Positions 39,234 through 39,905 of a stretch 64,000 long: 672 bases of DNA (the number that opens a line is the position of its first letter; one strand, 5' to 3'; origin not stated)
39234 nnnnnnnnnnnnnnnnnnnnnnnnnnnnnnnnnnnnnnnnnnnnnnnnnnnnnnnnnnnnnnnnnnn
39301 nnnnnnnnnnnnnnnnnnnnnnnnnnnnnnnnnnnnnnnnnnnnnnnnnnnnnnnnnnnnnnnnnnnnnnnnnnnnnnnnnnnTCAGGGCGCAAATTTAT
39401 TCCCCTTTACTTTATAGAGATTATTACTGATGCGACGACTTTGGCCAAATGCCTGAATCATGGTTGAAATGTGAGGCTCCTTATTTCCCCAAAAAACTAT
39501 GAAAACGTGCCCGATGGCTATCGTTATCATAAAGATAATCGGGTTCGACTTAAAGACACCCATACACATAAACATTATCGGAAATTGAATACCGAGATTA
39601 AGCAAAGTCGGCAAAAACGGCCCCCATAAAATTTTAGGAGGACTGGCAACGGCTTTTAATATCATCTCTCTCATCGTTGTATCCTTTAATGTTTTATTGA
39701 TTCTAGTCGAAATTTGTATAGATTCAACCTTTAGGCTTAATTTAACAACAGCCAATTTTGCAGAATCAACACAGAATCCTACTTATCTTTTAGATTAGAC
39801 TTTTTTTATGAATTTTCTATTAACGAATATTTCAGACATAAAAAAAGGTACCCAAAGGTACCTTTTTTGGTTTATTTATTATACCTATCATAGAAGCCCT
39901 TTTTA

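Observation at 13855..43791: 30-kb single-operon VirB-type T4SS with a Rickettsiales-like B8-B7-B8-B9 duplication, extreme gene gigantism and no coupling protein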

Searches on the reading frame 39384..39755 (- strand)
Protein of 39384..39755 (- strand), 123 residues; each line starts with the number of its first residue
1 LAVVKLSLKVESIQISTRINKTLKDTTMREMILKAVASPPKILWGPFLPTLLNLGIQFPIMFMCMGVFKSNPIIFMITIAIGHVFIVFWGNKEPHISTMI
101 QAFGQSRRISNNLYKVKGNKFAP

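Call 3: search_protein_families(library=pfam, proteins=[window:39384-39755:-], max_evalue=0.01)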
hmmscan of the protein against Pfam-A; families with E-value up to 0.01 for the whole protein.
window:39384-39755:- (123 aa): 0 families

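Call 10: search_protein_families(library=ncbifam, proteins=[window:39384-39755:-], max_evalue=0.01)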
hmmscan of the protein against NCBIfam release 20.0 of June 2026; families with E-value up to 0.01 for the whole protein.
window:39384-39755:- (123 aa): 0 families

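Call 31: search_protein_families(library=pfam, proteins=[window:39384-39755:-], max_evalue=10)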
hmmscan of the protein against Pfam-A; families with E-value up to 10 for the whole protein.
window:39384-39755:- (123 aa): 1 family
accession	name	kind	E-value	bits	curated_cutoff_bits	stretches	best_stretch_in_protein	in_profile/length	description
PF19885.4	DUF6358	-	0.05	14.3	28.4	1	50-88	9-47/61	Family of unknown function (DUF6358)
